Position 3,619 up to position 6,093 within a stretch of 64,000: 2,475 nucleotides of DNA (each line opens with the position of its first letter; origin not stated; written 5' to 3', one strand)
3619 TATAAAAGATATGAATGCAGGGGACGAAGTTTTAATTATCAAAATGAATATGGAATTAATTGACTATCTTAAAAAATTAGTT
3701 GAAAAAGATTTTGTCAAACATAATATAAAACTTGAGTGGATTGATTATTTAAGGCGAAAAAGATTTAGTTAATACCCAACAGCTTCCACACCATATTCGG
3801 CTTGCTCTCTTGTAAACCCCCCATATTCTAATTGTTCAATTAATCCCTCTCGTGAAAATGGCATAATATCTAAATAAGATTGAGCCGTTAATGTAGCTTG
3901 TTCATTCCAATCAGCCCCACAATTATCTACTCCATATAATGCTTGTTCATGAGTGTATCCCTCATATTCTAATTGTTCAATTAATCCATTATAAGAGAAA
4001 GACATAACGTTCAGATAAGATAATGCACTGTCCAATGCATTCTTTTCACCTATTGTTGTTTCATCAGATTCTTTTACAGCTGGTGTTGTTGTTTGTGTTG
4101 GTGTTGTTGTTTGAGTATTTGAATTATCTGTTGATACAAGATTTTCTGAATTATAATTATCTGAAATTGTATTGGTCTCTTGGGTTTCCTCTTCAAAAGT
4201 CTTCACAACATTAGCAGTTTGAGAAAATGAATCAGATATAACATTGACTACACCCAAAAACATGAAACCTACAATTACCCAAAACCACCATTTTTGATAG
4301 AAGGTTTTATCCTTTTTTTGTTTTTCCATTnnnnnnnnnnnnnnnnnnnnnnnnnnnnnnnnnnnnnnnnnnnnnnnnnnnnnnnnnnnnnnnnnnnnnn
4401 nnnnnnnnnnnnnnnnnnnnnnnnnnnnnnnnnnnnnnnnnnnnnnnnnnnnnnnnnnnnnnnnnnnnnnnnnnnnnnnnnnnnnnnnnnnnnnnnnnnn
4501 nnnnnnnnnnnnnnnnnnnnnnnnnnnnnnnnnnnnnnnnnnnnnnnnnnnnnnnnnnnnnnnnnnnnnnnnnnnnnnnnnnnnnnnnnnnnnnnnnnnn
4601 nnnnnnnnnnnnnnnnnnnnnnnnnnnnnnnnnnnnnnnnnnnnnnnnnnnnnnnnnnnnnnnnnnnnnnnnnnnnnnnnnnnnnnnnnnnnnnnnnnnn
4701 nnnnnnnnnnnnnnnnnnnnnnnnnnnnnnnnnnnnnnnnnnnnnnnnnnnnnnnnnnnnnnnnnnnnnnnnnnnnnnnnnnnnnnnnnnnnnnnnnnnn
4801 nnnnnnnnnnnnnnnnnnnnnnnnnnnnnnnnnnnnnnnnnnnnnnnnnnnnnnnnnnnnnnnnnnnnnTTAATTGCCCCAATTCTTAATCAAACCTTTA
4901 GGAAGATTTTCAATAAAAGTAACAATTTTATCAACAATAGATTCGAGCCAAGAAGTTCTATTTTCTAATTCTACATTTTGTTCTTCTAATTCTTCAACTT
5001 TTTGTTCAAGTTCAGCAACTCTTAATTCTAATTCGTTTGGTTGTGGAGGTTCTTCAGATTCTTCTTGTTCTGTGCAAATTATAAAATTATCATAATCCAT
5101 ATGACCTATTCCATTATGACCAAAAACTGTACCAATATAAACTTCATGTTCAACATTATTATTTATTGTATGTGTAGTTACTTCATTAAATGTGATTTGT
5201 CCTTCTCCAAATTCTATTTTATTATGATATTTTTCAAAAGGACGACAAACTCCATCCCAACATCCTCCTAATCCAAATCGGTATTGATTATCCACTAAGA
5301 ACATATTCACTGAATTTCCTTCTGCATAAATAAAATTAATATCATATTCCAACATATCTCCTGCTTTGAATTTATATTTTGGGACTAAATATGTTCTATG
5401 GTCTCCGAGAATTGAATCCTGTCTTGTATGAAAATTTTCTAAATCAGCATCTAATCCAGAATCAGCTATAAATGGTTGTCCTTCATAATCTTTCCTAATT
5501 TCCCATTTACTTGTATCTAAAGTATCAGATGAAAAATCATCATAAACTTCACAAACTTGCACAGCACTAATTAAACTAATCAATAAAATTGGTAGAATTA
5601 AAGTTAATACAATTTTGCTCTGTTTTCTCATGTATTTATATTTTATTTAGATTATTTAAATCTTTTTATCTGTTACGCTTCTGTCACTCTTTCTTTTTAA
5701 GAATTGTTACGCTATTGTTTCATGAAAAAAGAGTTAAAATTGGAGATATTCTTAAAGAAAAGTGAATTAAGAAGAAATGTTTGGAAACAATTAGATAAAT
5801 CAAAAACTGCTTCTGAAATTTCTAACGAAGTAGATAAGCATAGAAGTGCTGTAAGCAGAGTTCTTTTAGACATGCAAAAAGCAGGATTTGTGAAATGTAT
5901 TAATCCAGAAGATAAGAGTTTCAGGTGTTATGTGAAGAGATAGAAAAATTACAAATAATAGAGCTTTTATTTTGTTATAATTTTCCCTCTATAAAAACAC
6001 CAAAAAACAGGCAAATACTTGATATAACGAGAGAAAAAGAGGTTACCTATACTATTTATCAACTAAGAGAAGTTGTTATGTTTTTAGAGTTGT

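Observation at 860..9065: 8.2-kb integrated element bounded by perfect 15-bp direct repeats, with no tRNA at the att site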

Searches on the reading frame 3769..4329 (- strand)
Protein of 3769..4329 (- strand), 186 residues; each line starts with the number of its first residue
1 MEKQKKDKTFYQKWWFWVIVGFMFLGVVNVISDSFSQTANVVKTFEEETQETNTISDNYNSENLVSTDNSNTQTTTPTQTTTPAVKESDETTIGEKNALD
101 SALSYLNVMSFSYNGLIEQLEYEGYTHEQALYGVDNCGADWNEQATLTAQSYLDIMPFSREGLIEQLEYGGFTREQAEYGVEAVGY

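Call 12: search_protein_families(library=pfam, max_evalue=0.01, proteins=[window:3769-4329:-])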
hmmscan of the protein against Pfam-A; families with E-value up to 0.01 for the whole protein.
window:3769-4329:- (186 aa): 1 family
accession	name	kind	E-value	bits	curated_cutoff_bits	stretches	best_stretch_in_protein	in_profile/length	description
PF07553.16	Lipoprotein_Ltp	-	6.8e-30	103.4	23.2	2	140-183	1-47/48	Host cell surface-exposed lipoprotein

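Call 33: search_protein_families(library=phrogs, max_evalue=0.001, proteins=[window:3769-4329:-])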
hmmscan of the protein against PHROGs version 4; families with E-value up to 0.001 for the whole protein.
window:3769-4329:- (186 aa): 5 families
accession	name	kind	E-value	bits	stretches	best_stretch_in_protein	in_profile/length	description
phrog_4980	-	moron, auxiliary metabolic gene and host takeover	3.1e-40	139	1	2-184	11-179/181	superinfection exclusion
phrog_15667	-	moron, auxiliary metabolic gene and host takeover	1.2e-27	98.2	1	61-185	76-205/208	superinfection exclusion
phrog_13294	-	other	5.4e-16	59.8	1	74-181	184-291/294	lipoprotein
phrog_23980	-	unknown function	6e-06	27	1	1-62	1-59/193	-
phrog_7854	-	lysis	1.4e-05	25.8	1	56-181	197-303/304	endolysin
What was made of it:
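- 3769..4329 (-): Ltp-type surface lipoprotein with two Ltp repeats; matches superinfection-exclusion families. Pfam Lipoprotein_Ltp at 6.8e-30 (call 12). phrog_4980, superinfection exclusion, at 3.1e-40 (call 33).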

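Call 34: search_protein_families(library=padloc, max_evalue=0.001, proteins=[window:3769-4329:-])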
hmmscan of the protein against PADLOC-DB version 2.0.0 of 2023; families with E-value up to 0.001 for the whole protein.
window:3769-4329:- (186 aa): 0 families

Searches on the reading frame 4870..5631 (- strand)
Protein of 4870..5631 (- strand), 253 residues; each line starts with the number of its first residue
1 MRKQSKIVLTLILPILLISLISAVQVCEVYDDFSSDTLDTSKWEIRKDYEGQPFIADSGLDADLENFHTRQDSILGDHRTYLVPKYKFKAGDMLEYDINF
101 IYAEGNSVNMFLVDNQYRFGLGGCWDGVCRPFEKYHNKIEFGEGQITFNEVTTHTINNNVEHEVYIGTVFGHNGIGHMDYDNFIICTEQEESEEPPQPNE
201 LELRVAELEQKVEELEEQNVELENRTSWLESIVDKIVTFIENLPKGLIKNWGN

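Call 12: search_protein_families(library=pfam, max_evalue=0.01, proteins=[window:4870-5631:-])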
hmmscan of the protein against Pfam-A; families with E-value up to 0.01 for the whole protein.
window:4870-5631:- (253 aa): 2 families
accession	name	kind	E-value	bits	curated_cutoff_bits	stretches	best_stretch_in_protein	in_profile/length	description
PF05557.18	MAD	-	0.0087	14.9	30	0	151-233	392-471/661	Mitotic checkpoint protein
PF00170.26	bZIP_1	-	0.0092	16.5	27.6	0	204-235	27-58/64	bZIP transcription factor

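Call 33: search_protein_families(library=phrogs, max_evalue=0.001, proteins=[window:4870-5631:-])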
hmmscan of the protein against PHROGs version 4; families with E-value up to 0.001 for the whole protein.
window:4870-5631:- (253 aa): 0 families

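Call 34: search_protein_families(library=padloc, max_evalue=0.001, proteins=[window:4870-5631:-])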
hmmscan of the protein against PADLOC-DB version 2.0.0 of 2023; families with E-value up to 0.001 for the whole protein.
window:4870-5631:- (253 aa): 0 families

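Call 59: search_protein_families(library=ncbifam, max_evalue=0.001, proteins=[window:4870-5631:-])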
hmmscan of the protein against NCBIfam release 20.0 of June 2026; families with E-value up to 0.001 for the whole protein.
window:4870-5631:- (253 aa): 0 families

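Call 69: find_homologous_proteins(query=window:4870-5631:-, max_evalue=0.001)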
Query window:4870-5631:- (253 aa): 26 proteins with E <= 0.001 among 315 candidates.
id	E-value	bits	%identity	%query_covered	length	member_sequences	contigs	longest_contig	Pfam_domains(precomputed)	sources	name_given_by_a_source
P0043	3.6e-169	579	100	100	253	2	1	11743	-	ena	-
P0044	1.0e-75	273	56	94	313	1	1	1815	-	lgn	-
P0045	6.1e-71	257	52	100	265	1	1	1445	-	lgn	-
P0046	2.5e-64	235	56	72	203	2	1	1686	-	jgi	-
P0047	4.5e-57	212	48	98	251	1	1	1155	-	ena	-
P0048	6.7e-54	201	46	97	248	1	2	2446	-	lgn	-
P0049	7.8e-54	201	45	90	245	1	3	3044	-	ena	-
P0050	3.5e-52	196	45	92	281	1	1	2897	-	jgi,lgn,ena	-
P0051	1.2e-50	191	50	77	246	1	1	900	-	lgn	-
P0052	2.2e-50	190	43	98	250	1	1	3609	-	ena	-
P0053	5.5e-49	185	49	67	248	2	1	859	-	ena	-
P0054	9.5e-48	181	44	98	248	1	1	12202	-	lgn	-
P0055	2.1e-45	174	49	67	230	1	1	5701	-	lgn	-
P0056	2.4e-44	170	43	92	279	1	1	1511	-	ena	-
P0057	1.4e-39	154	38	99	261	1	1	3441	-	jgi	jgi:hypothetical protein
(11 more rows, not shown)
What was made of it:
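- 4870..5631 (-): Secreted protein of 253 aa: signal peptide, concanavalin-A-like/GH16-like beta-sandwich and a long C-terminal coiled coil. It has 26 DPANN homologs (call 69).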

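Call 76: predict_structure(alignment_id=A4)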
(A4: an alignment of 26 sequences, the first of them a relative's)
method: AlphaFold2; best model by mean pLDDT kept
length: 253 residues; sequences in the alignment: 26
mean_pLDDT: 90.4   pTM: 0.69
mean pLDDT of the five models: 90.4, 89.3, 88.7, 87.6, 86.8
residues with pLDDT >= 90: 186; 70-90: 49; 50-70: 17; < 50: 1
segments of 3 or more residues with pLDDT < 50: none
pLDDT, mean of each block of 10 residues (from residue 1): 69 74 86 95 96 96 97 93 98 97 95 96 88 90 95 94 98 96 93 70 90 97 96 94 79 60
secondary structure, 60 per line:
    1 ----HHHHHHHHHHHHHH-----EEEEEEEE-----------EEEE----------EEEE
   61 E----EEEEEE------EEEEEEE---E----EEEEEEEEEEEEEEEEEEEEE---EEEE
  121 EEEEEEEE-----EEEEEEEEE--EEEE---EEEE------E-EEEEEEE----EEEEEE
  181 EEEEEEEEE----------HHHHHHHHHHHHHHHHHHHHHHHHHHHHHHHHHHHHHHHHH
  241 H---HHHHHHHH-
elements in order: H5-18 E24-31 E43-46 E57-61 E66-71 E78-84 E93-113 E117-128 E134-142 E145-148 E152-155 E164-170 E175-189 H200-241 H245-252
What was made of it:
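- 4870..5631 (-): AlphaFold2 model with pLDDT 90.4 (call 76).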

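Call 79: fold_search(model_id=the predicted structure, library=pdb)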
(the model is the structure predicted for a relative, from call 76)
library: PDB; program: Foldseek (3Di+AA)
matches with E <= 10: 1066; with E <= 0.001: 67
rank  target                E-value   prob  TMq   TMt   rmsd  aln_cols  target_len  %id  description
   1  4w65                  1.9e-06  1.00  0.44  0.47   5.4       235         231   13  Crystal Structure of Glycosyl hydrolase family protein from Mycobacterium fortuitum (released 2014-09-03)
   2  5dxd_A                5.2e-06  1.00  0.42  0.45   6.4       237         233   10  Crystal structure of Putative beta-glucanase (Rv0315 ortholog) from Mycobacterium abscessus (released 2015-11-04)
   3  4pq9_A                8.5e-06  1.00  0.43  0.46   5.6       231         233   12  Crystal Structure of a Beta-1,3-glucanase from Mycobacterium marinum (released 2014-03-12)
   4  3rq0                  9.4e-06  1.00  0.44  0.48   5.8       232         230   12  The crystal structure of a glycosyl hydrolases (GH) family protein 16 from Mycobacterium smegmatis str. MC2 155 (released 2011-05-11)
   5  4wzf_B                1.2e-05  1.00  0.42  0.44   7.2       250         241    9  Crystal structural basis for Rv0315, an immunostimulatory antigen and pseudo beta-1, 3-glucanase of Mycobacterium tube (released 2015-12-09)
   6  4wzf_A                1.2e-05  1.00  0.42  0.44   7.4       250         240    9  Crystal structural basis for Rv0315, an immunostimulatory antigen and pseudo beta-1, 3-glucanase of Mycobacterium tube (released 2015-12-09)
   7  4xxp                  1.3e-05  1.00  0.39  0.46   8.5       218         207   12  Crystal Structure of an Uncharacterized Protein (Rv0315 ortholog) from Mycobacterium paratuberculosis (released 2015-02-11)
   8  8jp7_A                2.9e-05  1.00  0.40  0.33   9.4       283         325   13  Cryo-EM structure of the head region of full-length ERGIC-53 with MCFD2 (Substate B) (released 2024-04-17)
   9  6t2p_BBB              3.4e-05  1.00  0.44  0.45   6.9       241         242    9  Prominent members of the human gut microbiota express endo-acting O-glycanases to initiate mucin breakdown (released 2020-07-08)
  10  8jpg_B                3.4e-05  1.00  0.40  0.25  22.6       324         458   14  Cryo-EM structure of full-length ERGIC-53 with MCFD2 (released 2024-04-17)
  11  1of4_A                3.7e-05  1.00  0.39  0.54   6.9       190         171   15  Structural and thermodynamic dissection of specific mannan recognition by a carbohydrate-binding module, TmCBM27 (released 2003-04-17)
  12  4xdq                  4.6e-05  1.00  0.42  0.45   6.0       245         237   10  Crystal structure of a Glycoside hydrolase family protein (Rv0315 ortholog) from Mycobacterium thermorestibile (released 2015-01-14)
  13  6t2o_BBB              5.4e-05  1.00  0.43  0.44   7.9       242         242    8  Prominent members of the human gut microbiota express endo-acting O-glycanases to initiate mucin breakdown (released 2020-07-08)
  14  8jp4_B                9.8e-05  1.00  0.39  0.32  20.4       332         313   12  Cryo-EM structure of the head region of full-length ERGIC-53 with MCFD2 (form A) (released 2024-04-17)
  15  4ate                  1.1e-04  1.00  0.40  0.40   6.9       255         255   10  High resolution crystal structure of beta-porphyranase A from Zobellia galactanivorans (released 2012-07-25)
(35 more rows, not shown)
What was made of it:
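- The lectin fold is generic (call 79).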

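Call 80: fold_search(model_id=the predicted structure, library=viral)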
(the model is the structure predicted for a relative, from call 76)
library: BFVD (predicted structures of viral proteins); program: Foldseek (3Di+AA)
matches with E <= 10: 1705; with E <= 0.001: 89
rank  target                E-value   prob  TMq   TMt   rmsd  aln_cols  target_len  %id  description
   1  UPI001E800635         8.4e-07  1.00  0.42  0.28   5.4       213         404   15  (no name look-up for this kind of identifier)
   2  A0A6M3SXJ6            6.0e-06  1.00  0.46  0.47   6.4       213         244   11  (no name in the UniProt tables at hand)
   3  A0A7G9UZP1            6.7e-06  1.00  0.46  0.21   5.9       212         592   14  Glycoside hydrolase [Streptomyces phage TieDye]
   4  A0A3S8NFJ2            2.1e-05  1.00  0.41  0.28   9.7       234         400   12  Putative viral structural protein [Sulfolobus polyhedral virus 2]
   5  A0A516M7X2            2.7e-05  1.00  0.32  0.48   5.1       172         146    8  (no name in the UniProt tables at hand)
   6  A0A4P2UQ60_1          3.0e-05  1.00  0.35  0.15  14.6       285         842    9  (no name in the UniProt tables at hand)
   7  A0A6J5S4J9            3.3e-05  1.00  0.38  0.37  12.0       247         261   12  Uncharacterized protein [uncultured Caudovirales phage]
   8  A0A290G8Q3            4.1e-05  1.00  0.38  0.38   7.9       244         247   12  (no name in the UniProt tables at hand)
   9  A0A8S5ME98            4.5e-05  1.00  0.34  0.11   5.8       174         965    9  F5/8 type C domain [Siphoviridae sp. ctYh54]
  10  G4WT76                4.5e-05  1.00  0.36  0.10  14.1       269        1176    9  (no name in the UniProt tables at hand)
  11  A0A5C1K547            5.6e-05  1.00  0.32  0.20  11.4       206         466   13  (no name in the UniProt tables at hand)
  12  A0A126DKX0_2          5.9e-05  1.00  0.38  0.11  10.4       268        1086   10  (no name in the UniProt tables at hand)
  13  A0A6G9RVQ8            6.2e-05  1.00  0.42  0.21   7.4       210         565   12  (no name in the UniProt tables at hand)
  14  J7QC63                6.2e-05  1.00  0.33  0.37  12.5       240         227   12  Uncharacterized protein [Alphaspiravirus yamagawaense]
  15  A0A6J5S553            6.9e-05  1.00  0.36  0.17   7.9       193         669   11  Uncharacterized protein [uncultured Caudovirales phage]
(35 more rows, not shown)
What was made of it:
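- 4870..5631 (-): Foldseek matches GH16 glucanases, the ERGIC-53 lectin and carbohydrate-binding modules (call 79), and viral tail or structural proteins with the same fold (call 80).
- The p253 fold also occurs in viral tail and structural proteins (call 80).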

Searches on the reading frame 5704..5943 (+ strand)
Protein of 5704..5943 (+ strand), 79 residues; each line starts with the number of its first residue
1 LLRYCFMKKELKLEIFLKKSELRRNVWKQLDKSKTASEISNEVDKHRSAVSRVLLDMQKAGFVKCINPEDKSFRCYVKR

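Call 12: search_protein_families(library=pfam, max_evalue=0.01, proteins=[window:5704-5943:+])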
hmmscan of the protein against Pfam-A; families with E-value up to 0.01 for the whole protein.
window:5704-5943:+ (79 aa): 7 families
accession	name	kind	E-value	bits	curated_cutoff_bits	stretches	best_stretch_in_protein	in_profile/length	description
PF01978.25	TrmB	-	4.5e-05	23.7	25.6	1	32-75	21-64/68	Sugar-specific transcriptional regulator TrmB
PF01022.26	HTH_5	-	9.4e-05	22.7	22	1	31-64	13-46/47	Bacterial regulatory protein, arsR family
PF25213.1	HVO_A0261_N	-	0.0012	19.1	35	1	16-64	6-55/86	HVO_A0261 N-terminal domain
PF12802.13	MarR_2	-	0.003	18.1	27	1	34-71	21-59/61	MarR family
PF09339.16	HTH_IclR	-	0.0035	17.5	22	1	35-63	20-48/52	IclR helix-turn-helix domain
PF12840.13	HTH_20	-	0.0056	17.1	27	1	21-65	4-50/51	Helix-turn-helix domain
PF24270.1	HTH_Cmi2_C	-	0.0075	17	27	1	25-64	79-119/125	Cmi2, C-terminal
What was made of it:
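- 5704..5943 (+): Winged-helix regulator (TrmB/ArsR type). Pfam TrmB 4.5e-5 and HTH_5 9.4e-5 (call 12).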

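Call 33: search_protein_families(library=phrogs, max_evalue=0.001, proteins=[window:5704-5943:+])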
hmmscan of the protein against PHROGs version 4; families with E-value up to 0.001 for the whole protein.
window:5704-5943:+ (79 aa): 0 families

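Call 34: search_protein_families(library=padloc, max_evalue=0.001, proteins=[window:5704-5943:+])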
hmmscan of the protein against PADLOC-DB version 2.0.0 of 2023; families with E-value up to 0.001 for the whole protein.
window:5704-5943:+ (79 aa): 5 families
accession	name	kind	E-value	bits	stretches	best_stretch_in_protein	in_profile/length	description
PDLC01848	CARF3--CARF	-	5.3e-05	21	1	17-66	133-182/197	-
PDLC01854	CARF3--CARF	-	5.4e-05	20.9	1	8-73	132-195/208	-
PDLC01438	Csa3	-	0.00018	19.7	1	19-76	146-198/305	"CAS-I,CAS-II,CAS-III,CAS-IV,CAS-V,CAS-VI; associated_signaling"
PDLC01857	CARF3--CARF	-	0.00036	18.2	1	20-72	130-182/201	-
PDLC01879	CARF3--CARF_TM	-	0.00064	17.4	1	28-71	168-206/222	-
